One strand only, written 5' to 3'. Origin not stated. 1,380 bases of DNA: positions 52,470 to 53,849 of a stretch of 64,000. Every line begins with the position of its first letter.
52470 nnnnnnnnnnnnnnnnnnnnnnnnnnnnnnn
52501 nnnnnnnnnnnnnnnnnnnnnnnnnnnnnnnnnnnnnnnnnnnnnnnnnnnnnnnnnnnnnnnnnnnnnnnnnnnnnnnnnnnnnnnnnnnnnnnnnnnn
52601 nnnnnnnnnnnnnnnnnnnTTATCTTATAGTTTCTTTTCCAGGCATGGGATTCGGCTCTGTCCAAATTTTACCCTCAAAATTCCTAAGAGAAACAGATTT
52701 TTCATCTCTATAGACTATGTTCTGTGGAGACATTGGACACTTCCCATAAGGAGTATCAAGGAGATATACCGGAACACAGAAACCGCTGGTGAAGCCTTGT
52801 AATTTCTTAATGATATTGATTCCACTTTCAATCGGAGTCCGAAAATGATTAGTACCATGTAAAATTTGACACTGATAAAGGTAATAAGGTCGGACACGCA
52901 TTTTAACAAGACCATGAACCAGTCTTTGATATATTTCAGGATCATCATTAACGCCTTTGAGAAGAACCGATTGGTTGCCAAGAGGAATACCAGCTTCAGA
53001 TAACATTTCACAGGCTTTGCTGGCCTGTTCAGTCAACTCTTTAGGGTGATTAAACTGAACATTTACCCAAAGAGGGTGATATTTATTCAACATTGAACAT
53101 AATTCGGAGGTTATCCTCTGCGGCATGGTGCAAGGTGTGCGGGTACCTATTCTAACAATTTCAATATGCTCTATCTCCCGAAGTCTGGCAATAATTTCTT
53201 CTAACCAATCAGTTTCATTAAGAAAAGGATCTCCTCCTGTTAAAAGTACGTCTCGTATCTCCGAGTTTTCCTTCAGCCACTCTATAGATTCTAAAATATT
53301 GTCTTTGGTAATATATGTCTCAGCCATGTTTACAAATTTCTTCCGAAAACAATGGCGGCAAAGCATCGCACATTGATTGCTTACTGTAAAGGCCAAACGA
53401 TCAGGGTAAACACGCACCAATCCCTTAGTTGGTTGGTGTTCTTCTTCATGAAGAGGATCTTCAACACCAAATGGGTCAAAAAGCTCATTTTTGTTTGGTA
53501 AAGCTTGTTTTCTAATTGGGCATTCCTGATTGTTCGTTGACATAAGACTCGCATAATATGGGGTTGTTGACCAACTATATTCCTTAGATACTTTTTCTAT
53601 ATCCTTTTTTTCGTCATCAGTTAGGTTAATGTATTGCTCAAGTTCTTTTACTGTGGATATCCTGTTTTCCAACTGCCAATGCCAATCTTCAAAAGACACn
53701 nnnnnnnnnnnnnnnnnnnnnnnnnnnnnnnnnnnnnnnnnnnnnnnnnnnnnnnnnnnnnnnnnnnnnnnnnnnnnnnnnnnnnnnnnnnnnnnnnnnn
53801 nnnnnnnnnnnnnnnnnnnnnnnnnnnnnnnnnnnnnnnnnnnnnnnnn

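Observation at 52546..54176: Low-GC islet at the tRNA-Trp 3' end carrying a short lysine-2,3-aminomutase-like radical SAM gene next to ornithine/proline genes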

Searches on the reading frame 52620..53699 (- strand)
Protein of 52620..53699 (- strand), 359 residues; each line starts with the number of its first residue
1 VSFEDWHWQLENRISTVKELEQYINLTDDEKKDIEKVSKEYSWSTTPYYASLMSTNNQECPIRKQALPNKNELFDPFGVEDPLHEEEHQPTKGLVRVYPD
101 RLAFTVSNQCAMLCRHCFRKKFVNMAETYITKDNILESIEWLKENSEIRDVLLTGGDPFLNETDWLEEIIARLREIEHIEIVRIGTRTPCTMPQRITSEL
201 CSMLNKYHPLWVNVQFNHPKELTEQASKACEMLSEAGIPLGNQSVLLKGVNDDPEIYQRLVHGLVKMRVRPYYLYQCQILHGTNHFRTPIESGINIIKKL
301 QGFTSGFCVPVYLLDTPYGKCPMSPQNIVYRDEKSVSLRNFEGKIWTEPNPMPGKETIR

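Call 7: search_protein_families(library=ncbifam, proteins=[window:52620-53699:-])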
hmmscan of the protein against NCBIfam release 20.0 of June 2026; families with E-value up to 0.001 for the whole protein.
window:52620-53699:- (359 aa): 18 families
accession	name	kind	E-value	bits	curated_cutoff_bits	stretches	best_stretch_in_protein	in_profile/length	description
TIGR04368.1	Glu_2_3_NH3_mut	equivalog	4.4e-136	453.6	650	1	3-347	55-401/404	glutamate 2,3-aminomutase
TIGR03820.1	lys_2_3_AblA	equivalog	5.6e-135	450.3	525.4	1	2-351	6-361/417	lysine 2,3-aminomutase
TIGR04468.1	arg_2_3_am_muta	equivalog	2.8e-122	408.1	600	1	3-344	2-347/351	arginine 2,3-aminomutase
TIGR00238.1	TIGR00238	subfamily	3.8e-93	312.1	199.2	1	3-314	14-327/331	KamA family radical SAM protein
TIGR03822.1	AblA_like_2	hypoth_equivalog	3.2e-83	279.4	396.25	1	18-327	5-319/321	lysine-2,3-aminomutase-like protein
TIGR03821.1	EFP_modif_epmB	equivalog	8e-66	222.2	369.3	1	6-312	1-308/321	EF-P beta-lysylation protein EpmB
TIGR02666.1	moaA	equivalog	1.8e-08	33.7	284.05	1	102-186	12-96/336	GTP 3',8-cyclase MoaA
NF050038.1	rSAM_RiPP_GggB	equivalog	7.7e-08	31.7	650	1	101-222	43-160/398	streptosactin maturase GggB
TIGR02668.1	moaA_archaeal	equivalog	9.5e-06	24.8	325.25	1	102-181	12-90/303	GTP 3',8-cyclase MoaA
TIGR04167.1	rSAM_SeCys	equivalog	1.8e-05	24.1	300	1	102-183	10-87/303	arsenosugar biosynthesis radical SAM (seleno)protein ArsS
NF001199.0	PRK00164.2-1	equivalog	3.1e-05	23.3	231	1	102-181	14-90/308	GTP 3',8-cyclase MoaA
NF047865.1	rSAM_PapB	equivalog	3.3e-05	23.3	340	1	102-180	5-85/330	PapB family radical SAM/SPASM ranthipeptide maturase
TIGR02491.1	NrdG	equivalog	7.1e-05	22.8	126.1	1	109-175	24-92/154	anaerobic ribonucleoside-triphosphate reductase activating protein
TIGR04078.1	rSAM_yydG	equivalog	8.5e-05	22.2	300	1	104-178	5-77/309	YydG family radical SAM peptide epimerase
NF045702.1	rSAM_GDGT_ether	equivalog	0.00013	20.8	450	1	104-187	90-175/486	tetraether lipid synthase Tes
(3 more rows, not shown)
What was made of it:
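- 52620..53699 (-): Intact gene for a short, Zn-site-less, 'Gln293' KamA-family radical SAM/PLP aminomutase (359 aa; GTG start here, ATG in the sister lineage). Passes TIGR00238 (312 bits against 199) and falls below all equivalog cut-offs (call 7).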

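Call 8: search_protein_families(library=pfam, proteins=[window:52620-53699:-])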
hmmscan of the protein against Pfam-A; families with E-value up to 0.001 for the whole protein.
window:52620-53699:- (359 aa): 4 families
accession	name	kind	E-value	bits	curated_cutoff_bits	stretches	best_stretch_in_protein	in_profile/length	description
PF04055.27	Radical_SAM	-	2e-15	57.8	29.5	1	106-254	3-158/166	Radical SAM superfamily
PF12544.13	LAM_C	-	2.2e-10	41.2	26.7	1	297-351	1-57/127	Lysine-2,3-aminomutase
PF13353.11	Fer4_12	-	7.6e-08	33.2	22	1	108-220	13-121/137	4Fe-4S single cluster domain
PF19238.5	Radical_SAM_2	-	0.00029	21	26.7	0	224-260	102-138/151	Radical SAM-like domain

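Call 10: search_solved_structures(query=window:52620-53699:-, show_alignments=2)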
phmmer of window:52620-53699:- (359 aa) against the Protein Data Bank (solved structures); distinct sequences matched with E-value up to 0.001: 1.
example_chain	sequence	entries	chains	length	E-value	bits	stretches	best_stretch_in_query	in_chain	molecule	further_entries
2a5h_A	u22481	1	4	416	2.6e-118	398.6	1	3-352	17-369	L-lysine 2,3-aminomutase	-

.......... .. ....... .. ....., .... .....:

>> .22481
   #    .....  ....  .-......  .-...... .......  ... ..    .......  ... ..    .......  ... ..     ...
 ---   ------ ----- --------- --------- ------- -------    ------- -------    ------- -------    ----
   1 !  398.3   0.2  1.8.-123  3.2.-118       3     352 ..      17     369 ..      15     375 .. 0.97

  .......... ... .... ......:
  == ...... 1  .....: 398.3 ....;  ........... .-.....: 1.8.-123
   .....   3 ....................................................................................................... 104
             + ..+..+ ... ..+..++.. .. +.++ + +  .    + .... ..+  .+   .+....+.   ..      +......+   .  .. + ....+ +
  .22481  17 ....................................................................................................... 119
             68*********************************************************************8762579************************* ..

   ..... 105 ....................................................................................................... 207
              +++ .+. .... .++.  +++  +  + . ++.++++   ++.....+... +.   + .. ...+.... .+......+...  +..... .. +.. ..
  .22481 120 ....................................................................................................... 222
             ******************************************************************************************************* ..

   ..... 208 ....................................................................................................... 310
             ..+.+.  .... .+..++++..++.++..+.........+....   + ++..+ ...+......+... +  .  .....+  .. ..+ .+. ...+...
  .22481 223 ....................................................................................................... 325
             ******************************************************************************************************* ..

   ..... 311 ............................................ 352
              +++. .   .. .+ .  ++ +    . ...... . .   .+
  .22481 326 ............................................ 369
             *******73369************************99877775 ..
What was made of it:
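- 52620..53699 (-): Aligned to 2A5H (call 10).
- Checked: The protein is collinear with C. subterminale LAM (2A5H) over residues 17-369 of 416 and stops just before the position of the C-terminal Cys motif (call 10).
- The protein is below the AblA cut-off and has Gln at the Asp293 position (calls 7, 10). It is shorter than the 416-aa LAM and lacks the Cys tail (call 10).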

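Call 12: find_homologous_proteins(query=window:52620-53699:-, max_evalue=1e-30)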
Query window:52620-53699:- (359 aa): 8000 proteins with E <= 1e-30 among 8000 candidates; the best 120 are listed.
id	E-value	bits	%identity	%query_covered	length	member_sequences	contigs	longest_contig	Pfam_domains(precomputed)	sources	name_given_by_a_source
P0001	5.2e-245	830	99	100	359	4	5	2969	PF12544.14,PF04055.28,PF13353.12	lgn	-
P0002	1.1e-176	606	68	98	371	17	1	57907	PF12544.14,PF04055.28,PF13353.12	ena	-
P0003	2.5e-155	535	62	99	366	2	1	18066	PF12544.14,PF04055.28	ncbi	-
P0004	1.9e-152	526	61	98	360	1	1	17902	PF12544.14,PF04055.28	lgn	-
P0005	2.1e-151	522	62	97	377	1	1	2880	PF12544.14,PF04055.28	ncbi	-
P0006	1.7e-150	519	62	97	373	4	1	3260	PF12544.14,PF04055.28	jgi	jgi:lysine 2,3-aminomutase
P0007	2.4e-150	519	62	97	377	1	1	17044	PF12544.14,PF04055.28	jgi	jgi:lysine 2,3-aminomutase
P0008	6.7e-150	517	61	97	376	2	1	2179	PF12544.14,PF04055.28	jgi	jgi:lysine 2,3-aminomutase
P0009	8.2e-150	517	62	97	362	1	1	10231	PF12544.14,PF04055.28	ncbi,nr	ncbi:KamA family radical SAM protein [Candidatus Poribacteria bacterium]|nr:KamA family radical SAM 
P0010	1.4e-149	516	60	98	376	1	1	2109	PF12544.14,PF04055.28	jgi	jgi:lysine 2,3-aminomutase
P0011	2.5e-149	516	59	98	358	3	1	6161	PF12544.14,PF04055.28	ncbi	-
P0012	5.1e-149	515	60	99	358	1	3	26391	PF12544.14,PF04055.28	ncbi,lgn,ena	-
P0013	6.7e-149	514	62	97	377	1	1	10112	PF12544.14,PF04055.28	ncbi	-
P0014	1.0e-148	513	61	97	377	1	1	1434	PF12544.14,PF04055.28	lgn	-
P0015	4.3e-148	511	61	97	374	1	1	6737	PF12544.14,PF04055.28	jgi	jgi:lysine 2,3-aminomutase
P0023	5.0e-147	508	59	99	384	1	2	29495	PF12544.14,PF04055.28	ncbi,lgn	ncbi:MAG: KamA family radical SAM protein [Halanaerobiaceae bacterium]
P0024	5.4e-146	505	60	98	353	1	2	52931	PF12544.14,PF04055.28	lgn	-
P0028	3.8e-145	502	57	96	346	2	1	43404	PF12544.14,PF04055.28,PF13353.12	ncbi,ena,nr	ncbi:MAG TPA: KamA family radical SAM protein [Firmicutes bacterium]|nr:KamA family radical SAM prot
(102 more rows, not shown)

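Call 14: find_encoding_contigs(protein=P0002, flank=10000, max_places=4)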
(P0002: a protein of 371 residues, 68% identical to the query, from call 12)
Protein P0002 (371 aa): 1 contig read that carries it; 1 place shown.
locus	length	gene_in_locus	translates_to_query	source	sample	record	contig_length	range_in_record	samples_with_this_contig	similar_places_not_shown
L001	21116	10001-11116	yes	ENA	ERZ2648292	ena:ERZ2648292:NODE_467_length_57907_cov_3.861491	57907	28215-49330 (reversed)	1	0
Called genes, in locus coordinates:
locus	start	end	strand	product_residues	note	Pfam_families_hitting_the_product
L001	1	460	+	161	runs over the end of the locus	-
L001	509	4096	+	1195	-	PF05737:Collagen_bind, PF17802:SpaA, PF05738:Cna_B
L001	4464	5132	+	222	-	PF04203:Sortase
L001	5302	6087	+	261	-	PF01841:Transglut_core, PF04473:DUF553 (weak)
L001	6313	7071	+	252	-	PF01520:Amidase_3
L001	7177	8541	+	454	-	PF08448:PAS_4, PF13426:PAS_9 (weak), PF00158:Sigma54_activat, PF14532:Sigma54_activ_2, PF07728:AAA_5 (weak), PF25601:AAA_lid_14, PF02954:HTH_8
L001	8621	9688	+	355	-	PF01168:Ala_racemase_N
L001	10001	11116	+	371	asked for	PF04055:Radical_SAM, PF13353:Fer4_12 (weak), PF12544:LAM_C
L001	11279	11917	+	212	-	PF01944:SpoIIM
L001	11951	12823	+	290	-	PF00849:PseudoU_synth_2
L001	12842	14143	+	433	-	PF01743:PolyA_pol, PF12627:PolyA_pol_RNAbd, PF01966:HD, PF13735:tRNA_NucTran2_2 (weak)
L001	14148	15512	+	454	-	PF02900:LigB, PF01875:Memo, PF01871:AMMECR1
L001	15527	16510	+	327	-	PF04055:Radical_SAM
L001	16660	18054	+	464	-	PF01554:MatE, PF03023:MurJ, PF01554:MatE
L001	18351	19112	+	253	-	PF00106:adh_short, PF08659:KR (weak), PF13561:adh_short_C2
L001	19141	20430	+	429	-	PF02447:GntP_permease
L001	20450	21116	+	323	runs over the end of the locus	PF02737:3HCDH_N, PF00725:3HCDH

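Call 21: find_related_loci(query=A1, collection=genome_contigs, flank=10000)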
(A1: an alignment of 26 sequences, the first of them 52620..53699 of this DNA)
Query A1 (359 aa) in genome_contigs; peptide patterns used: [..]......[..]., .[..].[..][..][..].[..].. (x = any residue, [..] = any of these).
600 stretches matched a pattern (row limit reached: there are more); 600 encode a relative of the query (tblastn E <= 1e-3); the best 80 are kept; 80 distinct loci.
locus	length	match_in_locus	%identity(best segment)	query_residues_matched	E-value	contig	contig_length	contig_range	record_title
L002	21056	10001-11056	51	3-354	1e-134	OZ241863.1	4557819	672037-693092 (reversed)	MAG: Spirochaetia bacterium isolate 5eda55f6-7d73-4064-946f-addbc1f4c2cc genome assembly, chromosome: 1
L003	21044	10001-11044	53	6-353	1e-131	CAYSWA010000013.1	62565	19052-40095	MAG TPA_asm: uncultured candidatus Brocadiaceae bacterium isolate SRP141376_co1_83 genome assembly, contig: NODE_1233_le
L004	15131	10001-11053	52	2-351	2e-131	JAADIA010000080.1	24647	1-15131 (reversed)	MAG: Nitrospirota bacterium isolate M_MetaBat.229 contig-127_2772, whole genome shotgun sequence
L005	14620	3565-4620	50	3-349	1e-123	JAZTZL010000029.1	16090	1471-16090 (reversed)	MAG: Rikenellaceae bacterium isolate T1900045324_YK20190013.MAGScoT_cleanbin_000007 SGB_6410_k141_1218062, whole genome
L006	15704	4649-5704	49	3-351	2e-122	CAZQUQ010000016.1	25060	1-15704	MAG TPA_asm: uncultured Oscillospiraceae bacterium isolate SRP167436_co1_27 genome assembly, contig: NODE_2950_length_25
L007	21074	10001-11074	51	3-355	8e-122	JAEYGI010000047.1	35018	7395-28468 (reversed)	MAG: Bacillota bacterium isolate OH_HFB_283 k127_353167, whole genome shotgun sequence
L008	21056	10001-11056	48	3-353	2e-121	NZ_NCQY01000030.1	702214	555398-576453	Salinibacter altiplanensis strain AN15 NODE_88_length_702164_cov_82.032196, whole genome shotgun sequence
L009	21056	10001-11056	51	3-349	3e-121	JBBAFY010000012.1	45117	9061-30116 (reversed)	MAG: Tissierellales bacterium isolate SO_2017_LW2_59 scaffold_1842_c1_LW138R_2017, whole genome shotgun sequence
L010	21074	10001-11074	50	2-354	4e-121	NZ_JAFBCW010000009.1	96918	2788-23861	Desulforadius tongensis strain DSM 29799 Ga0454065_09, whole genome shotgun sequence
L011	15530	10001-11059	49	3-350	6e-121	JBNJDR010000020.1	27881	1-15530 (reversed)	MAG: Bacillota bacterium isolate Y23_30dBSe4.bin.27 NODE_1019_length_27881_cov_38.906198, whole genome shotgun sequence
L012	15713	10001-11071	50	3-358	5e-121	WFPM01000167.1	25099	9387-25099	MAG: Rhodothermus sp. isolate S012_61 k151_389805, whole genome shotgun sequence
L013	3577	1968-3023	50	3-349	3e-123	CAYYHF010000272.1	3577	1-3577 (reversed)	MAG TPA_asm: uncultured Clostridia bacterium isolate binchicken_co139_230 genome assembly, contig: NODE_68006_length_357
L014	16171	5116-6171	47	3-353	2e-120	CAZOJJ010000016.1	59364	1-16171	MAG TPA_asm: uncultured Rhodothermales bacterium isolate SRP268622_co1_299 genome assembly, contig: NODE_897_length_5936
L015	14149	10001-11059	49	3-350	2e-120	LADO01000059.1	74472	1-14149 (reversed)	MAG: Peptococcaceae bacterium BRH_c4b BRHa_1000241, whole genome shotgun sequence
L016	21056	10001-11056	50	3-351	2e-120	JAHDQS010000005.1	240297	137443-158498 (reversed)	MAG: Clostridia bacterium isolate SM3-B6.2 k141_69295, whole genome shotgun sequence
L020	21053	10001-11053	50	5-352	1e-119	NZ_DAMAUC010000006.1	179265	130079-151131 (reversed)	MAG: Anaerocolumna sp. isolate CTOTU48493 NODE_14_length_179265_cov_4.814274, whole genome shotgun sequence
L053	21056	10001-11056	48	1-347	2e-115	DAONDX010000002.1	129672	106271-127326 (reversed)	MAG TPA_asm: Candidatus Omnitrophota bacterium isolate AMR_MDS_3884 NODE_65_length_129672_cov_9.013440, whole genome sho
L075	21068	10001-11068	48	3-355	3e-113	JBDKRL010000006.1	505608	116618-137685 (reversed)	MAG: Clostridiaceae bacterium isolate 5_bin.60 c_000000330335, whole genome shotgun sequence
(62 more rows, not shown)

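Call 23: find_encoding_contigs(protein=P0003, flank=7000, max_places=2)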
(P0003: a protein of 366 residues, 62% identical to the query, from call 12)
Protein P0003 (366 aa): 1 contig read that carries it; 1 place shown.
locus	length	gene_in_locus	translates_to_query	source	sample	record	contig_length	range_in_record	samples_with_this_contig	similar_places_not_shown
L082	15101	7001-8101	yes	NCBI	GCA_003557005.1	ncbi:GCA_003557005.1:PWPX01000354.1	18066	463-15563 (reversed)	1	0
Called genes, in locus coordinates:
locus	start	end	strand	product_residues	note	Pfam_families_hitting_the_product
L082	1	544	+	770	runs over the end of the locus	-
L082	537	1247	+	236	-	PF13175:AAA_15 (weak), PF00005:ABC_tran, PF02463:SMC_N, PF09818:ABC_ATPase (faint), PF01637:ATPase_2 (faint), PF13304:AAA_21 (faint)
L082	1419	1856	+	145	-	PF05025:RbsD_FucU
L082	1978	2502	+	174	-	PF00258:Flavodoxin_1, PF03358:FMN_red (faint)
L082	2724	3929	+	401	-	PF00083:Sugar_tr, PF07690:MFS_1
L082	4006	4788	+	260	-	PF23472:LysM2_CERK1_LYK3_4_5 (faint), PF01476:LysM, PF23457:LysM2_NFP, PF23473:LysM3_LYK4_5 (faint), PF01476:LysM, PF26349:YoqH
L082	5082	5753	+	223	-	PF00027:cNMP_binding, PF13545:HTH_Crp_2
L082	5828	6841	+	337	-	PF02222:ATP-grasp (faint), PF02655:ATP-grasp_3, PF07478:Dala_Dala_lig_C, PF13535:ATP-grasp_4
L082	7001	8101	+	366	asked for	PF04055:Radical_SAM, PF12544:LAM_C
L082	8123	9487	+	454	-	PF01554:MatE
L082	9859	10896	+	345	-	PF01408:GFO_IDH_MocA, PF02894:GFO_IDH_MocA_C (weak)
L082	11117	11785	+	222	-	-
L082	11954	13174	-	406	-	PF00009:GTP_EFTU (faint), PF00071:Ras (weak), PF00350:Dynamin_N (faint), PF01926:MMR_HSR1, PF02421:FeoB_N, PF03193:RsgA_GTPase (faint), PF18128:HydF_dimer, PF18133:HydF_tetramer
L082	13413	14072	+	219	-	PF01810:LysE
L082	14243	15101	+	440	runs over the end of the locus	?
